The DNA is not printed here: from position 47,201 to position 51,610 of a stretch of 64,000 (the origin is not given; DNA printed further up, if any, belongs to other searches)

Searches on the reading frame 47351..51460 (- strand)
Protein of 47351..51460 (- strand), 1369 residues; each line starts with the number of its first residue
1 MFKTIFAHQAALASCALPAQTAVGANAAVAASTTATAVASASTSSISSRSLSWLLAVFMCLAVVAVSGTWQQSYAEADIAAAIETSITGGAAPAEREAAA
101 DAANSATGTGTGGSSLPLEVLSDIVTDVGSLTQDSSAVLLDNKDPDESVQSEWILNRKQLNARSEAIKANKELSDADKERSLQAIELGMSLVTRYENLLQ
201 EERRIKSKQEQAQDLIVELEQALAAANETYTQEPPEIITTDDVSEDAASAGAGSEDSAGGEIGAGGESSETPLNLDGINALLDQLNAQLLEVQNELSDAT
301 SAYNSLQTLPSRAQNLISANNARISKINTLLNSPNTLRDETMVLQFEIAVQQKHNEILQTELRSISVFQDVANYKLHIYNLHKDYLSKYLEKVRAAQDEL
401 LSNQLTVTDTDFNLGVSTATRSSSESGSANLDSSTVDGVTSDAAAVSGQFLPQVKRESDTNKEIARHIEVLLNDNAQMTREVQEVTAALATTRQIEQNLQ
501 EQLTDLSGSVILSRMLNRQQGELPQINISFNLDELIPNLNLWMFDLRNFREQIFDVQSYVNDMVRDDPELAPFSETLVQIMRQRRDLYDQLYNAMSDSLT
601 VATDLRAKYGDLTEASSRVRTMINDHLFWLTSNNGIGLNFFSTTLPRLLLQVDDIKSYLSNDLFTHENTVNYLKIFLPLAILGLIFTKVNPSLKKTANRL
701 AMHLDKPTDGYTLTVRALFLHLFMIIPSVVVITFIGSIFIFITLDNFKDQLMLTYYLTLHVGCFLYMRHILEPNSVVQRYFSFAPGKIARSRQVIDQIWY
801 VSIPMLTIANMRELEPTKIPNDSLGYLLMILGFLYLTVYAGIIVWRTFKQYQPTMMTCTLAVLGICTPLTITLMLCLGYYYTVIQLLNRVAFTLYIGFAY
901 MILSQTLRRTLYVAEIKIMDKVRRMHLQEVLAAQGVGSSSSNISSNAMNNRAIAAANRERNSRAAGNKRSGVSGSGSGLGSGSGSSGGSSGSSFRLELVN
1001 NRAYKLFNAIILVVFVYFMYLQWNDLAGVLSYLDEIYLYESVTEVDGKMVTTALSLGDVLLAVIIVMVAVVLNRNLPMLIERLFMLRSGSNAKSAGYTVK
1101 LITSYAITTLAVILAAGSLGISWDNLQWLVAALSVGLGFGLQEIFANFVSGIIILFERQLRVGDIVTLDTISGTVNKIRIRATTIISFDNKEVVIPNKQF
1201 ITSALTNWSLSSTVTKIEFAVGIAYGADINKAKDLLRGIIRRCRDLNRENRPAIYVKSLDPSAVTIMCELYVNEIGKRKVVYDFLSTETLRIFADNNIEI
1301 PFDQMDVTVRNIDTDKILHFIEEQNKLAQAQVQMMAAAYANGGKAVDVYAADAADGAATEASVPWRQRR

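Call 19: search_protein_families(library=pfam, proteins=[window:47351-51460:-], max_evalue=0.00001)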
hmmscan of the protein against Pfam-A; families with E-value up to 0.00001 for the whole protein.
window:47351-51460:- (1369 aa): 4 families
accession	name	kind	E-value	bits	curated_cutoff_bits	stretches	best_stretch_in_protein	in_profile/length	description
PF12794.12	MscS_TM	-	6.9e-39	134.1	28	1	675-1039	3-339/339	Mechanosensitive ion channel inner membrane domain 1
PF00924.24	MS_channel_2nd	-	4.7e-23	81.5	20.2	1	1144-1209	2-67/68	Mechanosensitive ion channel, beta-domain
PF12795.12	MscS_porin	-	1.4e-13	51.5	34.4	1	274-400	79-210/238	Mechanosensitive ion channel porin domain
PF21088.3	MS_channel_1st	-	1.7e-06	28.4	23.1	1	1102-1142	2-42/42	Mechanosensitive ion channel, transmembrane helices 2/3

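Call 73: search_protein_families(library=ncbifam, proteins=[window:47351-51460:-], max_evalue=0.001)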
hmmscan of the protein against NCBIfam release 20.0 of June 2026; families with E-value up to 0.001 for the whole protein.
window:47351-51460:- (1369 aa): 6 families
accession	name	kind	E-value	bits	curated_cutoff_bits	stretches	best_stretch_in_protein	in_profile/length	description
NF008438.0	PRK11281.1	equivalog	1e-189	632.8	991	1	273-1326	121-1105/1113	mechanosensitive channel MscK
NF008180.0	PRK10929.1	equivalog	1.3e-82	278.3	809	2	995-1325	772-1101/1109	miniconductance mechanosensitive channel MscM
NF007662.0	PRK10334.1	subfamily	1.8e-29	102.9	321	1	1059-1316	31-284/286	small-conductance mechanosensitive channel MscS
NF047602.1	MscsSHelicob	equivalog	2.5e-23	82.9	400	1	1104-1310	54-259/260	small-conductance mechanosensitive channel MscS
NF047601.1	MscSThanab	equivalog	4.7e-21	75.5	500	1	1048-1313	16-280/280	small-conductance mechanosensitive channel MscS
NF008542.0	PRK11465.1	equivalog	5.7e-07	28.2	596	1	1064-1237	472-647/741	mechanosensitive channel protein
